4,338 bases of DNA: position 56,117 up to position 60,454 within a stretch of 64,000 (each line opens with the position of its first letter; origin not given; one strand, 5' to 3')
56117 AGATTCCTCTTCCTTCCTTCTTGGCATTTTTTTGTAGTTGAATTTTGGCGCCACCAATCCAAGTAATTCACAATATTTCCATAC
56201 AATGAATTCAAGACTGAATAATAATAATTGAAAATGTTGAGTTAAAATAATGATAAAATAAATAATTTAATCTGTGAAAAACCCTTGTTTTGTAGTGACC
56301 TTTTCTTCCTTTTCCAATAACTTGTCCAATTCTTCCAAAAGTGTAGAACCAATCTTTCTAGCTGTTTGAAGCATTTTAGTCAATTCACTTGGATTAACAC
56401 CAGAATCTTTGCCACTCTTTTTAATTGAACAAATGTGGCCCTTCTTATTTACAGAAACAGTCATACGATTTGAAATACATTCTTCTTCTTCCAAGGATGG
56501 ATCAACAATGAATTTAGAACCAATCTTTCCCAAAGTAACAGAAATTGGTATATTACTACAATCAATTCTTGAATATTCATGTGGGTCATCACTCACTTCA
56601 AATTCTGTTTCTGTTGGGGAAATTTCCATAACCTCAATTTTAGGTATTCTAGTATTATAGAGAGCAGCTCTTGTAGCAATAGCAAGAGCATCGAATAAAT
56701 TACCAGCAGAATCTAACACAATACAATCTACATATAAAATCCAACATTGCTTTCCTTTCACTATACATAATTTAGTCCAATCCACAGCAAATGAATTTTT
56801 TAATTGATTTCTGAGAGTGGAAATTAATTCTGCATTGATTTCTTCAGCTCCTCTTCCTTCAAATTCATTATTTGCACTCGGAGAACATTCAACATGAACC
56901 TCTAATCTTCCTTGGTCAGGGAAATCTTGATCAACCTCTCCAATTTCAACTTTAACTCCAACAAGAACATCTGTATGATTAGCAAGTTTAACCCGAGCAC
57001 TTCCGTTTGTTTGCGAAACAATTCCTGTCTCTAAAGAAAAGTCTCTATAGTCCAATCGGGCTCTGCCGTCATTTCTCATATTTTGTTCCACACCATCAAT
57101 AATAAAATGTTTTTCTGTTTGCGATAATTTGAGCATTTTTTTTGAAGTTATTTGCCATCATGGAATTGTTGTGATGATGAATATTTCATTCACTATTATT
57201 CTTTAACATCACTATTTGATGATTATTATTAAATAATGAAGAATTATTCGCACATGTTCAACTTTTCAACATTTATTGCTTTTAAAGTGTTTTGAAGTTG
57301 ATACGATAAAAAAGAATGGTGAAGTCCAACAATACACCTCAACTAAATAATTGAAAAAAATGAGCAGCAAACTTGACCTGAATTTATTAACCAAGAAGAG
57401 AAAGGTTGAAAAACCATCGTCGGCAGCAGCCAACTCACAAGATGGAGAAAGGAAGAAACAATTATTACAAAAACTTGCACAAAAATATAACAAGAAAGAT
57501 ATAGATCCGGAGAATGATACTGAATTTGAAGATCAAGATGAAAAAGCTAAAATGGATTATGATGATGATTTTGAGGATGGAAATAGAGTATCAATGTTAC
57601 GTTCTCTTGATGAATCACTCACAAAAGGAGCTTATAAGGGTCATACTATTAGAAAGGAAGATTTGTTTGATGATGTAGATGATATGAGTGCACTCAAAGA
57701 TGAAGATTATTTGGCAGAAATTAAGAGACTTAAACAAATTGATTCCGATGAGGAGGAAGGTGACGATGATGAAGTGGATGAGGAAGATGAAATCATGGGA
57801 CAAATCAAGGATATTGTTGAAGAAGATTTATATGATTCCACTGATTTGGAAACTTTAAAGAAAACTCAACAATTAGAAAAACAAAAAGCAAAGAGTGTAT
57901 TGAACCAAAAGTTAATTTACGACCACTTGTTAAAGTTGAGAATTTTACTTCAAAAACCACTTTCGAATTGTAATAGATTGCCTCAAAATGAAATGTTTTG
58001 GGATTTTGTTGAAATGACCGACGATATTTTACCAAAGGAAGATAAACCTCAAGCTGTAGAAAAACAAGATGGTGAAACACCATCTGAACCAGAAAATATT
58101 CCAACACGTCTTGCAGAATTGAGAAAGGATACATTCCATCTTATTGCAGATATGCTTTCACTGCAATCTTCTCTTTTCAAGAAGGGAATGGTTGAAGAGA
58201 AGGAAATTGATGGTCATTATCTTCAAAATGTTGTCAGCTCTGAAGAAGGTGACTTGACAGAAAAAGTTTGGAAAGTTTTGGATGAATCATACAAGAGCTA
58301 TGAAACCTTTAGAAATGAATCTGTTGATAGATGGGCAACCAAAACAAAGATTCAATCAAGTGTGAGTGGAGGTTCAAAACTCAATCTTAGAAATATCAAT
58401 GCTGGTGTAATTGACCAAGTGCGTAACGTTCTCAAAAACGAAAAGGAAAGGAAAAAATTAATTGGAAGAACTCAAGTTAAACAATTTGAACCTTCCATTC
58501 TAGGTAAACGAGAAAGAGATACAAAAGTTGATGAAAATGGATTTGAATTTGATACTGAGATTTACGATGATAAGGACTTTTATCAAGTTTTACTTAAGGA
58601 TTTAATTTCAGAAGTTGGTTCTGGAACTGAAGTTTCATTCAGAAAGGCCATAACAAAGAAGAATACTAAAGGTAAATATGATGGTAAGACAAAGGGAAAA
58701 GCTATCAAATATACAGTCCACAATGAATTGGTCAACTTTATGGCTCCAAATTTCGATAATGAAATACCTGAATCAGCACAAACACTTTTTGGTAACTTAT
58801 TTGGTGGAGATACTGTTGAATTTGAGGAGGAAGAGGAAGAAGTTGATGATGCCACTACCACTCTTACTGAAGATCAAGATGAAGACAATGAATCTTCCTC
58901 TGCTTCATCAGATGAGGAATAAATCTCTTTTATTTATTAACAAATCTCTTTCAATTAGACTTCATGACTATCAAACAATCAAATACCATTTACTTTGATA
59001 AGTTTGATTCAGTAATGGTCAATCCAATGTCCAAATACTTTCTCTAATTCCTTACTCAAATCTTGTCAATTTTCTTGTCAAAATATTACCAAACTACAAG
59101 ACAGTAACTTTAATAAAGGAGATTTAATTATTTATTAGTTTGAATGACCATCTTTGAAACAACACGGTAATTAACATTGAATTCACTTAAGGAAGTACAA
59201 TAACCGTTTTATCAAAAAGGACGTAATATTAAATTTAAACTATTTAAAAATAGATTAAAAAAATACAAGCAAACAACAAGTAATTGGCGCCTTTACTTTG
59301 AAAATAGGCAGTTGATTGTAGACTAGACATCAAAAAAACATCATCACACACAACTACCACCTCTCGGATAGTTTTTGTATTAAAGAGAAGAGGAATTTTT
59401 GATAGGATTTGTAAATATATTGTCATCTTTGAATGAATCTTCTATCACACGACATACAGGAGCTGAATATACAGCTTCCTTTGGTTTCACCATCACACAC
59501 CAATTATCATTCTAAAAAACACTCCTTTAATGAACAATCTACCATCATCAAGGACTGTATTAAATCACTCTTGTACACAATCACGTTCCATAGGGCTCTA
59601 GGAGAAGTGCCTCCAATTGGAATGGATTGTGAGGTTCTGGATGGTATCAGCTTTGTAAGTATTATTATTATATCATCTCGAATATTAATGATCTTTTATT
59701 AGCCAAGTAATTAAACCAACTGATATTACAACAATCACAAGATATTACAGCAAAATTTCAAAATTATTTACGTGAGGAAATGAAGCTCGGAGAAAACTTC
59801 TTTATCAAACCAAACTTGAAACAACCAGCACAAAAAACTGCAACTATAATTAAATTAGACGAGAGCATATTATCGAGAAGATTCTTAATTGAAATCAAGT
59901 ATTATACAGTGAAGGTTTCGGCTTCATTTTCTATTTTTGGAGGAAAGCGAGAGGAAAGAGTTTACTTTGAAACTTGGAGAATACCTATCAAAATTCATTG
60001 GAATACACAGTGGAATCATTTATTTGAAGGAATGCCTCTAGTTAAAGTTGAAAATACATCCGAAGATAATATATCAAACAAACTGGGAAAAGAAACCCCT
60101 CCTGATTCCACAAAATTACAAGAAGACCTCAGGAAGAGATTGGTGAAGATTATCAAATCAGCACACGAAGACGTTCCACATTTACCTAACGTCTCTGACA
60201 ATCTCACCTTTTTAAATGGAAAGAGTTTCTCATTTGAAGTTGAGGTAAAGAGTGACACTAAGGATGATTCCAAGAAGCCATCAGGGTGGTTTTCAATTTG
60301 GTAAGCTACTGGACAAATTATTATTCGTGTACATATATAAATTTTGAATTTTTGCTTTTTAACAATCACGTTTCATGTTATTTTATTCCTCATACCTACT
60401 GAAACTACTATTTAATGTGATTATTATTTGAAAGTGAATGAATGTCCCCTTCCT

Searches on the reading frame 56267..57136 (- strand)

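Call 15: search_protein_families(library=pfam, proteins=[window:56267-57136:-], max_evalue=0.001)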
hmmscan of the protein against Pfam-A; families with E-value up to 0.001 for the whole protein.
window:56267-57136:- (289 aa): 2 families
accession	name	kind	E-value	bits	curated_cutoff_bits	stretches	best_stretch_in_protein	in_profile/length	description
PF01138.27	RNase_PH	-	1.8e-26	93.5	25.5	1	30-165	2-130/130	3' exoribonuclease family, domain 1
PF03725.20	RNase_PH_C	-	1.8e-16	60.3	20.8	1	195-261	1-66/67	3' exoribonuclease family, domain 2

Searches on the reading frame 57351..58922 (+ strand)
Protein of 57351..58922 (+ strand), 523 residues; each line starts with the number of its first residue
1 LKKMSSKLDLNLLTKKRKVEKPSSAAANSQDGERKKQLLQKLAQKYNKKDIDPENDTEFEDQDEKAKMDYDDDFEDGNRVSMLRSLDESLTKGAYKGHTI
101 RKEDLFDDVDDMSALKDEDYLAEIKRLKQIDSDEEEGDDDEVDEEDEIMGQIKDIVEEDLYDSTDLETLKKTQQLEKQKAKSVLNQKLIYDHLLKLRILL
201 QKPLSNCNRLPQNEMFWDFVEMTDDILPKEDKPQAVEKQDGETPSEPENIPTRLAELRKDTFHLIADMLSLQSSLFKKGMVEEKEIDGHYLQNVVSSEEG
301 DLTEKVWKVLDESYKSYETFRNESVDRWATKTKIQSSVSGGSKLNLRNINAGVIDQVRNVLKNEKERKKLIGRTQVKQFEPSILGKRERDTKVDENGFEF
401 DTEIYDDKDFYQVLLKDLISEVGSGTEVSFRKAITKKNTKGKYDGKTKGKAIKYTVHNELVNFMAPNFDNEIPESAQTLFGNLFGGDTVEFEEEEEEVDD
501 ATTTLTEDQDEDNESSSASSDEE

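Call 15: search_protein_families(library=pfam, proteins=[window:57351-58922:+], max_evalue=0.001)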
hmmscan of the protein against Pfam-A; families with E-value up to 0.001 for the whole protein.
window:57351-58922:+ (523 aa): 2 families
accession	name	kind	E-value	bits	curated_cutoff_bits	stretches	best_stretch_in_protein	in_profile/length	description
PF13339.11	AATF-Che1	-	7e-20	72.4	24.7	1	177-331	2-137/137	Apoptosis antagonizing transcription factor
PF08164.17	TRAUB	-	6.3e-12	46.2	20.3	1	411-484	1-83/83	Apoptosis-antagonizing transcription factor, C-terminal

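Call 75: find_encoding_contigs(protein=P0137, flank=10000, max_places=2)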
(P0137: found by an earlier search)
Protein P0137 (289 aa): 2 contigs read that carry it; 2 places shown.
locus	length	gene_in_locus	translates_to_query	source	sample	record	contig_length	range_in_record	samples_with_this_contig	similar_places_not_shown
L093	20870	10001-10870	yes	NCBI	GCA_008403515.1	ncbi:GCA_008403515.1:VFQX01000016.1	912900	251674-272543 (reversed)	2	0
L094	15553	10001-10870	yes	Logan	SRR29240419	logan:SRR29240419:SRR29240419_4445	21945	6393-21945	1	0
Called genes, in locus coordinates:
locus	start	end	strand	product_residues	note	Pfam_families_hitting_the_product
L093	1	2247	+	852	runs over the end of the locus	PF00211:Guanylate_cyc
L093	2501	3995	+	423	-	PF06881:Elongin_A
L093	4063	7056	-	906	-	PF03105:SPX, PF03124:EXS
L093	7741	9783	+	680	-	-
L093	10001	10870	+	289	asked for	PF01138:RNase_PH, PF03725:RNase_PH_C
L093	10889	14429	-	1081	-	PF10475:Vps54_N, PF07928:Vps54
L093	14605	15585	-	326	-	PF03959:FSH1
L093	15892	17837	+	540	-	PF00069:Pkinase, PF07714:PK_Tyr_Ser-Thr, PF03109:ABC1 (weak), PF02885:Glycos_trans_3N (faint), PF14531:Kinase-like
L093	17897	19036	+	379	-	-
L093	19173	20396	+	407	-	-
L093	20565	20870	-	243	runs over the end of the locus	PF01092:Ribosomal_S6e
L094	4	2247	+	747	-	-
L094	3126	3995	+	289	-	-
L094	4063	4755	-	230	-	-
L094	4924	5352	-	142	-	PF03124:EXS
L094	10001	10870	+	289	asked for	PF01138:RNase_PH, PF03725:RNase_PH_C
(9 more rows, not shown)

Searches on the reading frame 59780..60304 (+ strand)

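Call 15: search_protein_families(library=pfam, proteins=[window:59780-60304:+], max_evalue=0.001)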
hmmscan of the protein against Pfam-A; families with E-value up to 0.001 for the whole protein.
window:59780-60304:+ (174 aa): 1 family
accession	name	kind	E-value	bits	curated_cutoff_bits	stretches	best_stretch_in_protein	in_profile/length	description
PF07855.17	ATG101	-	7.2e-06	26.4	26.5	1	33-139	76-155/158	Autophagy-related protein 101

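Call 44: search_protein_families(library=pfam, proteins=[window:59780-60304:+], max_evalue=0.01)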
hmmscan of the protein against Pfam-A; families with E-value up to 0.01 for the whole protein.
window:59780-60304:+ (174 aa): 1 family
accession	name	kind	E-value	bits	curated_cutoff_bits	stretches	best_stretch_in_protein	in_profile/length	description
PF07855.17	ATG101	-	7.2e-06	26.4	26.5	1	33-139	76-155/158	Autophagy-related protein 101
